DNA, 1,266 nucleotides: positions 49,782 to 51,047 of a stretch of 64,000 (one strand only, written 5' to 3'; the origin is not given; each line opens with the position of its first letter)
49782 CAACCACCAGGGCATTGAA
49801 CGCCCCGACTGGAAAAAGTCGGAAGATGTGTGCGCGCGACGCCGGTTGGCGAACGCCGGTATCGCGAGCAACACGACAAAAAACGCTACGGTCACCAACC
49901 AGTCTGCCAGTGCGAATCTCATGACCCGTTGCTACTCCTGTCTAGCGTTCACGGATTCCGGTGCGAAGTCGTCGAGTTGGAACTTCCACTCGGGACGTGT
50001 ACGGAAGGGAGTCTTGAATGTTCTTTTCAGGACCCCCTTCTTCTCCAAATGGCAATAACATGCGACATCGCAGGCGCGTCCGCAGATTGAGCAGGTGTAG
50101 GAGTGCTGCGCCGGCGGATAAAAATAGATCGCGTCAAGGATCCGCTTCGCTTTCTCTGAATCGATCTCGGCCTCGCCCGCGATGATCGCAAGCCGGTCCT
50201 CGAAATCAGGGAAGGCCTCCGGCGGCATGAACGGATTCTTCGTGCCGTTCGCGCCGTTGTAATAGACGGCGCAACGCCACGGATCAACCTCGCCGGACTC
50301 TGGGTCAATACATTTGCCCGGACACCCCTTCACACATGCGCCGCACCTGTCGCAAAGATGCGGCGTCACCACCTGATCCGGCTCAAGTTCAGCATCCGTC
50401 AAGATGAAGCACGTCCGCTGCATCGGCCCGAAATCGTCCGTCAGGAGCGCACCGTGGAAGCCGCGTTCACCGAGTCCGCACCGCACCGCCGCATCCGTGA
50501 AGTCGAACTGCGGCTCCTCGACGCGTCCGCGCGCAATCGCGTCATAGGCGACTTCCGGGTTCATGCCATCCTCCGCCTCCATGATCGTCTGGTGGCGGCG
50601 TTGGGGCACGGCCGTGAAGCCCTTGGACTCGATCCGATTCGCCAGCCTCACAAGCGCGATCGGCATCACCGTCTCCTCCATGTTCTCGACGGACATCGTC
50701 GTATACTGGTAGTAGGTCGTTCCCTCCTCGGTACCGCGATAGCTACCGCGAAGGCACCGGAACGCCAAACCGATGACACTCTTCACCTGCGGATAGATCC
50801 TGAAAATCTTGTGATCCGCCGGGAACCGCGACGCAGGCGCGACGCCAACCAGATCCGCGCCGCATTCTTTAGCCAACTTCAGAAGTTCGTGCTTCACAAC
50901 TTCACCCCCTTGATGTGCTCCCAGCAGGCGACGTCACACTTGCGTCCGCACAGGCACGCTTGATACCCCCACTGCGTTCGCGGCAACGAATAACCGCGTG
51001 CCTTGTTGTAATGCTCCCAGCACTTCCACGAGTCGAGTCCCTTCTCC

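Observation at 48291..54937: Operon of three tandem truncated QueG/RdhA-like Fe-S paralogs with a U32-like protein and a Na+/solute symporter, under a divergent XylR-type regulator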

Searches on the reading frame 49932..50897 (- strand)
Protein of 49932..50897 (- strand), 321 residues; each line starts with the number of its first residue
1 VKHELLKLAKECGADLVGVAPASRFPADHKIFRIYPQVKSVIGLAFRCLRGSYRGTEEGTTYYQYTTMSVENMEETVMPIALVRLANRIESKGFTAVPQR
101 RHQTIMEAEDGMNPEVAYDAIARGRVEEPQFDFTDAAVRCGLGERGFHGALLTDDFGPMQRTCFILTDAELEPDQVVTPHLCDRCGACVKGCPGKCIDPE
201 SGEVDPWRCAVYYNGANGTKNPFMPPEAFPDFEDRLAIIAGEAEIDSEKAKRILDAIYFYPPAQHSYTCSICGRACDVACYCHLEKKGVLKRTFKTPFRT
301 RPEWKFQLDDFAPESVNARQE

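Call 3: search_protein_families(library=pfam, proteins=[window:49932-50897:-], max_evalue=1)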
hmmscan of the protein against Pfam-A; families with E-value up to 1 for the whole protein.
window:49932-50897:- (321 aa): 7 families
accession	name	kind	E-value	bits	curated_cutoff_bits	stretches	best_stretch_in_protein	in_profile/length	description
PF13484.11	Fer4_16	-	0.00032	21.8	30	1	182-216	2-33/66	4Fe-4S double cluster binding domain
PF13187.11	Fer4_9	-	0.015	15.8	27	1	180-197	35-52/52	4Fe-4S dicluster domain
PF13237.11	Fer4_10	-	0.022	15.1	25.5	1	177-209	4-42/53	4Fe-4S dicluster domain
PF00037.32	Fer4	-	0.029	14.6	21.1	1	177-197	3-23/24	4Fe-4S binding domain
PF12837.12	Fer4_6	-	0.054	13.9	25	1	177-193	4-20/24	4Fe-4S binding domain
PF12838.12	Fer4_7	-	0.07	14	27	1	182-207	2-36/52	4Fe-4S dicluster domain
PF12800.12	Fer4_4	-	0.07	14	24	1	179-193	1-15/17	4Fe-4S binding domain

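Call 4: search_protein_families(library=ncbifam, proteins=[window:49932-50897:-], max_evalue=1)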
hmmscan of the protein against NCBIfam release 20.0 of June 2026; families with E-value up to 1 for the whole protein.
window:49932-50897:- (321 aa): 10 families
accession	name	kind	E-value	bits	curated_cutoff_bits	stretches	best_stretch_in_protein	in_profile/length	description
TIGR00276.1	TIGR00276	equivalog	2.7e-09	36.5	200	1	137-213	137-211/337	tRNA epoxyqueuosine(34) reductase QueG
TIGR02486.1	RDH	subfamily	3.3e-09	37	160.35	1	118-203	139-228/314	reductive dehalogenase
NF045874.1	Vhu_polyferre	exception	0.013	14.3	600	1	178-201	327-350/381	F420-non-reducing hydrogenase associated-polyferredoxin VhuB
TIGR00402.1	napF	equivalog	0.019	14.9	102.2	1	181-281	36-144/149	ferredoxin-type protein NapF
TIGR01944.1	rnfB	subfamily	0.27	10.8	68.7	1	176-207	139-172/190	RnfABCDGE type electron transport complex subunit B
NF007012.0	PRK09476.1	equivalog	0.28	10.3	269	0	181-195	60-74/254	ferredoxin-type protein NapG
TIGR02936.1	fdxN_nitrog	equivalog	0.3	11.2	80.55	0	263-283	69-89/91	ferredoxin III, nif-specific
NF004914.0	PRK06273.1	equivalog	0.57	9.9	163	1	168-198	39-69/167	ferredoxin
NF009945.0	PRK13409.1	equivalog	0.6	8.7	469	1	165-197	35-66/592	ribosome biogenesis/translation initiation ATPase RLI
NF042909.1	FMH_DH_FwdF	exception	0.74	8.8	375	1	169-198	283-312/336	tungsten-dependent formylmethanofuran dehydrogenase subunit FwdF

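Call 9: search_solved_structures(query=window:49932-50897:-, max_evalue=10, show_alignments=2)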
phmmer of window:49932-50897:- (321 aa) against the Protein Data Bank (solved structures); distinct sequences matched with E-value up to 10: 14.
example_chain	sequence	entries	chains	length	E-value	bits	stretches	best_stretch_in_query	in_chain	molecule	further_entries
8q4h_A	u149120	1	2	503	3e-09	39.5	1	136-211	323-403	Tetrachloroethene reductive dehalogenase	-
5d6s_A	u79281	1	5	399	1.9e-07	33.6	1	124-213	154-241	Epoxyqueuosine reductase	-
4uqu_A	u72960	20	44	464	1.4e-06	30.8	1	137-198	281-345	TETRACHLOROETHENE REDUCTIVE DEHALOGENASE CATALYTIC SUBUNIT PCEA | TETRACHLOROETHENE REDUCTIVE DEHALOGENASE CATALYTIC SUBUNIT | Tetrachloroethene reductive dehal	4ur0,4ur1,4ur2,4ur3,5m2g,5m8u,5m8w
5d08_A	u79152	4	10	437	0.00034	22.9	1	126-223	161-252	Epoxyqueuosine reductase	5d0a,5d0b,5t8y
1h98_A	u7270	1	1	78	0.017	17.3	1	177-213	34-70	FERREDOXIN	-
5t5i_G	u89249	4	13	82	0.076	15.2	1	175-198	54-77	Tungsten formylmethanofuran dehydrogenase subunit fwdG | Tungsten formylmethanofuran dehydrogenase, subunit G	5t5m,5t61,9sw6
4ras_A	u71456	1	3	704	0.27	13.4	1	135-197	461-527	Oxidoreductase, NAD-binding/iron-sulfur cluster-binding protein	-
6zxu_A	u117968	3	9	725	0.29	13.3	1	135-197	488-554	Oxidoreductase, NAD-binding/iron-sulfur cluster-binding protein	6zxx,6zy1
6zy0_A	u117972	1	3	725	0.4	12.8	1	135-197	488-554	Oxidoreductase, NAD-binding/iron-sulfur cluster-binding protein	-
9sfi_U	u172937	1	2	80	0.73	12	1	175-197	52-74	4Fe-4S binding protein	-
1bqx_A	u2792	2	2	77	4.7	9.3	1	173-213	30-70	PROTEIN (FERREDOXIN) | FERREDOXIN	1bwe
1rgv_A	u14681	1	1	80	4.8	9.3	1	182-232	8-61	ferredoxin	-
8rja_F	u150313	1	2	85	6.7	8.8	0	178-218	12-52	NAD(P)H-quinone oxidoreductase subunit I, chloroplastic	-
8a8o_C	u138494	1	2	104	9.7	8.3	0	179-197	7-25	Beta-subunit of the PAPS reductase from Methanothermococcus thermolithotrophicus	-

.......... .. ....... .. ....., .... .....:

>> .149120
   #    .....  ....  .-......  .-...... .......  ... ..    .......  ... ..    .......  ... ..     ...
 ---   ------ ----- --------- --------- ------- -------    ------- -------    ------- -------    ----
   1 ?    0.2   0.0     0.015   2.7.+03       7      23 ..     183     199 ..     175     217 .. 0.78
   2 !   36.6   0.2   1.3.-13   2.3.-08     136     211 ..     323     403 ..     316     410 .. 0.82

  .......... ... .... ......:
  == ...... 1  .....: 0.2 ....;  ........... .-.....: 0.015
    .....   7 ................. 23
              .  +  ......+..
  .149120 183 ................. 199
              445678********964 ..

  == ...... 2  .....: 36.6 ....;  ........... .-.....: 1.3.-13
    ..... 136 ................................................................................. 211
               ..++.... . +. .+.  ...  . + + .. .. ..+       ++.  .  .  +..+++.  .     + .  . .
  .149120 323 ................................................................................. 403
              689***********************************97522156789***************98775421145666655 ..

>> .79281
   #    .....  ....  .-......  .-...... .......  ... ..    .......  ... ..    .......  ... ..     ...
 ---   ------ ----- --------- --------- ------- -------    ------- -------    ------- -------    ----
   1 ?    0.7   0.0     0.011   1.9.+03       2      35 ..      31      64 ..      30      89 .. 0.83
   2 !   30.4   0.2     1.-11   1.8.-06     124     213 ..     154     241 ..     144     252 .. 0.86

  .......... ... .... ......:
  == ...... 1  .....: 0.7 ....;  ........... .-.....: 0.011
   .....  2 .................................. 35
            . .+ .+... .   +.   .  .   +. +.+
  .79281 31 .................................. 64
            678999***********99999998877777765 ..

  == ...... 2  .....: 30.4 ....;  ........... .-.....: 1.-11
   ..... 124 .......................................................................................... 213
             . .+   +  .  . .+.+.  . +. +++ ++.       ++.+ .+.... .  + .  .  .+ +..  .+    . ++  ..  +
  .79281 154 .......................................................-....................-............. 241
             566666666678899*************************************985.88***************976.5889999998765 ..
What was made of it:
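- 49932..50897 (-): g4: RdhA/QueG-fold paralog with a GTG start that overlaps the g3 stop (GTGA). PDB phmmer: RDH 8q4h 3e-9 and QueG 5d6s 1.9e-7 (call 9).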

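Call 11: find_homologous_proteins(query=window:49932-50897:-)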
Query window:49932-50897:- (321 aa): 2216 proteins with E <= 0.001 among 3807 candidates; the best 120 are listed.
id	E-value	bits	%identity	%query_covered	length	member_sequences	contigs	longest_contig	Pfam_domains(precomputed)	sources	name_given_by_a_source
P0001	1.2e-220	749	98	100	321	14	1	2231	-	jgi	jgi:epoxyqueuosine reductase QueG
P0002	4.8e-190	649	85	98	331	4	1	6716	-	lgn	-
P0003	2.2e-189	646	85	98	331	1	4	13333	-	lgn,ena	-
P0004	5.6e-189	645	84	100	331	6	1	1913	-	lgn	-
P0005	6.5e-189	645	85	98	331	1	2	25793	-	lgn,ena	-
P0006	1.5e-188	644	85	98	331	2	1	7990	-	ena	-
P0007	2.1e-188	643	84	98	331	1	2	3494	-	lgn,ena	-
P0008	9.2e-188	641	84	98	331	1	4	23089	-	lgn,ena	-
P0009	1.7e-187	640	86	97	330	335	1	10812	-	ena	-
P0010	2.5e-187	640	85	98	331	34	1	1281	-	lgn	-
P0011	5.3e-185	632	85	97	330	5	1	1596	-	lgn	-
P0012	3.3e-184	629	83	97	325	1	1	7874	-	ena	-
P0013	6.5e-179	612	82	98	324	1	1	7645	-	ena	-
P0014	1.1e-176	605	80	100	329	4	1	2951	-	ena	-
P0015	1.6e-176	604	79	100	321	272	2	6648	-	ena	-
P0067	6.7e-154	530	70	97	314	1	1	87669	PF13484.12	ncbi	-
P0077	1.2e-151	522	68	97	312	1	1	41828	PF13484.12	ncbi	-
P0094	1.9e-149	515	68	97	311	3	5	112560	PF13484.12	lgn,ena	-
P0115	1.1e-148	513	68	97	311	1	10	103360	PF13484.12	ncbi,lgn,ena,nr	ncbi:MAG: hypothetical protein IJB19_04955 [Clostridia bacterium]|nr:hypothetical protein [Clostridi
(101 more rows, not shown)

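Call 13: find_encoding_contigs(protein=P0115, flank=8000, max_places=3)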
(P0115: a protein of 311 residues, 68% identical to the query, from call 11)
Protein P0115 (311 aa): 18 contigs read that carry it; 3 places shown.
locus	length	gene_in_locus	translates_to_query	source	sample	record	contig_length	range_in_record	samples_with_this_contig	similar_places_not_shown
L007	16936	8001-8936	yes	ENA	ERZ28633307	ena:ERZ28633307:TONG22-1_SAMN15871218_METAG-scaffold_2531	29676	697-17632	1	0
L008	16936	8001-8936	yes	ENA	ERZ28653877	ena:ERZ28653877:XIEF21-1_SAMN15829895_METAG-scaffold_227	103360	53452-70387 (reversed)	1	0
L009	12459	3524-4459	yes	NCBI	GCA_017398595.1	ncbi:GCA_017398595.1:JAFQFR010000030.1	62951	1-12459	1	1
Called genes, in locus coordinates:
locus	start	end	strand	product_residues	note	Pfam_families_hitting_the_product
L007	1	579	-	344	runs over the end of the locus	PF00730:HhH-GPD, PF00633:HHH, PF10576:EndIII_4Fe-2S (weak), PF14815:NUDIX_4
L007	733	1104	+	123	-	PF01475:FUR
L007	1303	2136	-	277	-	PF02645:DegV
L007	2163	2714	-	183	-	PF00156:Pribosyltran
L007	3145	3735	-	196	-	PF08876:DUF1836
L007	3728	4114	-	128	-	PF13560:HTH_31, PF01381:HTH_3, PF12844:HTH_19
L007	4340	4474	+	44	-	-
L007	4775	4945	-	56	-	-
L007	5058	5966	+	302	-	-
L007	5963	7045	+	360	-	-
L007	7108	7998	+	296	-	-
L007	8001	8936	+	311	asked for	PF13484:Fer4_16 (faint)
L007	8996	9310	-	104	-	PF01337:Barstar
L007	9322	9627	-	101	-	PF01337:Barstar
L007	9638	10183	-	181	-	PF00545:Ribonuclease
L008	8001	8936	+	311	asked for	PF13484:Fer4_16 (faint)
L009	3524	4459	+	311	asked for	PF13484:Fer4_16 (faint)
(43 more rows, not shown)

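Call 14: find_encoding_contigs(protein=P0067, flank=8000, max_places=3)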
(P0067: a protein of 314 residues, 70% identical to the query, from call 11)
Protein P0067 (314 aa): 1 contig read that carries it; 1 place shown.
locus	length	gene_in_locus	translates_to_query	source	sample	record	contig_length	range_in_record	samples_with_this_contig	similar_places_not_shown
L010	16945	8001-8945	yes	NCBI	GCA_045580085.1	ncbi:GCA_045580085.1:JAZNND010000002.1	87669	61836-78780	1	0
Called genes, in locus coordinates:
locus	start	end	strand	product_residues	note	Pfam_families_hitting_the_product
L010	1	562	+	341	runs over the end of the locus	PF01032:FecCD, PF00950:ABC-3 (weak)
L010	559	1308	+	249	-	PF02463:SMC_N (faint), PF13555:AAA_29 (weak), PF00005:ABC_tran, PF13304:AAA_21 (faint)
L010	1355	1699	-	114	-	PF01187:MIF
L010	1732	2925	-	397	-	PF03315:SDH_beta, PF03313:SDH_alpha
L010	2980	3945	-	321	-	PF13472:Lipase_GDSL_2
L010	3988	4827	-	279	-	PF12833:HTH_18, PF00165:HTH_AraC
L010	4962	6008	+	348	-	-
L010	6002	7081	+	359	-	-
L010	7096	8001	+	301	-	PF00037:Fer4 (weak)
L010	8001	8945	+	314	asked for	PF13484:Fer4_16 (faint)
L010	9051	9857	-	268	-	PF20434:BD-FAE, PF01738:DLH (faint), PF07859:Abhydrolase_3, PF12146:Hydrolase_4 (faint), PF00326:Peptidase_S9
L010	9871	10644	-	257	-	PF01636:APH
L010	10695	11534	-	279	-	PF01261:AP_endonuc_2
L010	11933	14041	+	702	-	PF03030:H_PPase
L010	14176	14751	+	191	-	PF08281:Sigma70_r4_2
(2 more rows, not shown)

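Call 27: find_encoding_contigs(protein=P0094, flank=8000, max_places=3)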
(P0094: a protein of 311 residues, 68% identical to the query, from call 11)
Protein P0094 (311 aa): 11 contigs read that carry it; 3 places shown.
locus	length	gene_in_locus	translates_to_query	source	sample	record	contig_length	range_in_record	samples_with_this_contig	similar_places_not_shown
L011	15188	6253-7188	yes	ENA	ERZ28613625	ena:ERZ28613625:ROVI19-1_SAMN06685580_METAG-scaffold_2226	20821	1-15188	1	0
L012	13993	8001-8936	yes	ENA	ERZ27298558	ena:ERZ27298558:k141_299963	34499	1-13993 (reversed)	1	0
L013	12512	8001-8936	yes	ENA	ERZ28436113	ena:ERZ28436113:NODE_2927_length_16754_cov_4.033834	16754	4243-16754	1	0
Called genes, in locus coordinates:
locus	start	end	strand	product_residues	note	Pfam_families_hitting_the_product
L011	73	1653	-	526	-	-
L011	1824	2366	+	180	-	PF02915:Rubrerythrin, PF21349:RUBY_RBDX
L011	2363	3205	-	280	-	PF12833:HTH_18, PF00165:HTH_AraC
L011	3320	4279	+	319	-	-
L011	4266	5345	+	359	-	-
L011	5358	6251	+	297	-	-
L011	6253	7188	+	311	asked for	PF13484:Fer4_16 (weak)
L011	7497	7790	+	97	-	PF01381:HTH_3 (weak)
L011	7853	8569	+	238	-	PF04239:DUF421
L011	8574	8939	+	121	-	PF14276:DUF4363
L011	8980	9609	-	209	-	PF00657:Lipase_GDSL, PF13472:Lipase_GDSL_2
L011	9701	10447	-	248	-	PF02698:DUF218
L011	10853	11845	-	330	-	PF16654:DAPDH_C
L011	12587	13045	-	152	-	PF01668:SmpB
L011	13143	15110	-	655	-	PF01520:Amidase_3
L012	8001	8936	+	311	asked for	PF13484:Fer4_16 (weak)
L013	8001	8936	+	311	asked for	PF13484:Fer4_16 (weak)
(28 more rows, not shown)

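Call 28: find_encoding_contigs(protein=P0077, flank=8000, max_places=2)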
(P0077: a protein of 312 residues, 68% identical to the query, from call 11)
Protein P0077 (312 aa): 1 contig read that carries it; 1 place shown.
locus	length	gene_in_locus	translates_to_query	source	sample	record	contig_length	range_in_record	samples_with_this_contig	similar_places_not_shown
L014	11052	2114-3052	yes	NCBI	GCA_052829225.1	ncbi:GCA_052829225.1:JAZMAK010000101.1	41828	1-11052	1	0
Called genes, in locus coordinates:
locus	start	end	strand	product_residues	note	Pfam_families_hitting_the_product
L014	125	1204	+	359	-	-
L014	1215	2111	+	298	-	PF00037:Fer4 (faint)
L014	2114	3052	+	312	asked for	PF13484:Fer4_16 (faint)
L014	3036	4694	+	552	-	PF18952:DUF5696, PF12905:Glyco_hydro_101, PF19773:DUF6259 (faint)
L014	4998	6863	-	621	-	PF13727:CoA_binding_3, PF00106:adh_short (weak), PF01073:3Beta_HSD, PF01370:Epimerase, PF02719:Polysacc_synt_2, PF04321:RmlD_sub_bind, PF07993:NAD_binding_4 (faint), PF16363:GDP_Man_Dehyd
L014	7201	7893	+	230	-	PF04973:NMN_transporter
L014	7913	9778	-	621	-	PF01134:GIDA, PF01266:DAO (faint), PF07992:Pyr_redox_2, PF12831:FAD_oxidored, PF13738:Pyr_redox_3 (faint), PF21680:GIDA_C_1st, PF13932:SAM_GIDA_C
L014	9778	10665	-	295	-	PF04854:DUF624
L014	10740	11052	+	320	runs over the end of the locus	PF01479:S4 (faint), PF00849:PseudoU_synth_2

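Call 39: predict_structure(alignment_id=A3)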
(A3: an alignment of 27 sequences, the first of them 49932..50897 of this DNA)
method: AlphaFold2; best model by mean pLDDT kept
length: 321 residues; sequences in the alignment: 27
mean_pLDDT: 78.8   pTM: 0.79
mean pLDDT of the five models: 78.8, 75.7, 75.3, 75.1, 74.2
residues with pLDDT >= 90: 127; 70-90: 108; 50-70: 49; < 50: 37
segments of 3 or more residues with pLDDT < 50: 103-125, 264-270, 317-321
pLDDT, mean of each block of 10 residues (from residue 1): 95 96 93 92 90 58 59 84 97 94 45 39 51 91 95 92 95 96 93 86 83 71 73 85 82 72 49 76 91 74 68 58 36
secondary structure, 60 per line:
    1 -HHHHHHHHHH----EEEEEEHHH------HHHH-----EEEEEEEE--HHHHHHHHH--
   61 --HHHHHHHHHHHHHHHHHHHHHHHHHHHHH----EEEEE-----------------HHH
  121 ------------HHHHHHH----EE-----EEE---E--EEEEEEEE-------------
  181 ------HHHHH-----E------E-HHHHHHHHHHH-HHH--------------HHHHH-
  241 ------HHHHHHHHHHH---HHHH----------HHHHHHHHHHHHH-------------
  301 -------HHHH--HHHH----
elements in order: H2-11 E16-21 H31-34 E40-47 H50-58 H63-91 E96-100 H133-139 E151-153 E160-167 H187-191 H206-216 H235-239 H247-257 H261-264 H275-287 H308-311 H314-317
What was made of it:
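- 49932..50897 (-): AF2 model pLDDT 79 (call 39).
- On QueG (epoxyqueuosine reductase, TIGR00276): No further domain appears in the AF2 model (call 39).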

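Call 44: fold_search(model_id=the predicted structure, library=pdb)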
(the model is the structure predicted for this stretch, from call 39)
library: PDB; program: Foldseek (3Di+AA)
matches with E <= 10: 118; with E <= 0.001: 46
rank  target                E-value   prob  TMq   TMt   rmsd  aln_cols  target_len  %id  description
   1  5d0a_C                2.7e-08  1.00  0.44  0.38  13.3       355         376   16  Crystal structure of epoxyqueuosine reductase with cleaved RNA stem loop (released 2016-09-28)
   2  5d6s_A                2.8e-08  1.00  0.46  0.40  14.1       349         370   17  Structure of epoxyqueuosine reductase from Streptococcus thermophilus. (released 2015-09-23)
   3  5d08_B                3.7e-08  1.00  0.44  0.39  13.4       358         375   16  Crystal structure of selenomethionine-labeled epoxyqueuosine reductase (released 2016-09-28)
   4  5t8y_A                3.7e-08  1.00  0.44  0.38  13.8       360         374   16  Structure of epoxyqueuosine reductase from Bacillus subtilis with the Asp134 catalytic loop swung out of the active si (released 2016-09-28)
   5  5d0a_D                3.7e-08  1.00  0.43  0.37  13.7       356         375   16  Crystal structure of epoxyqueuosine reductase with cleaved RNA stem loop (released 2016-09-28)
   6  5d6s_C                3.9e-08  1.00  0.45  0.40  14.1       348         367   17  Structure of epoxyqueuosine reductase from Streptococcus thermophilus. (released 2015-09-23)
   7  5d0b_A                4.3e-08  1.00  0.44  0.38  13.6       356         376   16  Crystal structure of epoxyqueuosine reductase with a tRNA-TYR epoxyqueuosine-modified tRNA stem loop (released 2016-09-28)
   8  5d0a_A                6.2e-08  1.00  0.44  0.38  13.3       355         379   16  Crystal structure of epoxyqueuosine reductase with cleaved RNA stem loop (released 2016-09-28)
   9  5t8y_B                7.3e-08  1.00  0.43  0.38  13.7       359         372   16  Structure of epoxyqueuosine reductase from Bacillus subtilis with the Asp134 catalytic loop swung out of the active si (released 2016-09-28)
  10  5d08_A                1.2e-07  1.00  0.44  0.37  13.5       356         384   16  Crystal structure of selenomethionine-labeled epoxyqueuosine reductase (released 2016-09-28)
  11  4ur3_C                1.5e-07  1.00  0.41  0.30   8.5       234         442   21  Crystal structure of the PCE reductive dehalogenase from S. multivorans P2(1) crystal form (released 2014-10-15)
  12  4ur3_A                1.5e-07  1.00  0.41  0.29  13.7       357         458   19  Crystal structure of the PCE reductive dehalogenase from S. multivorans P2(1) crystal form (released 2014-10-15)
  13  4uqu_A                1.9e-07  1.00  0.42  0.31   8.4       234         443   21  Crystal structure of the tetrachloroethene reductive dehalogenase from Sulfurospirillum multivorans (released 2014-10-15)
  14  5ma2_B                2.4e-07  1.00  0.41  0.32   8.4       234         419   21  PCE reductive dehalogenase from S. multivorans in complex with 4-iodophenol (released 2017-07-12)
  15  4ur0_A                2.5e-07  1.00  0.42  0.30   8.3       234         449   21  Crystal structure of the PCE reductive dehalogenase from S. multivorans in complex with trichloroethene (released 2014-10-15)
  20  8q4h_A                2.9e-07  1.00  0.42  0.27   7.4       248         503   19  a membrane-bound menaquinol:organohalide oxidoreductase complex RDH complex (released 2023-10-18)
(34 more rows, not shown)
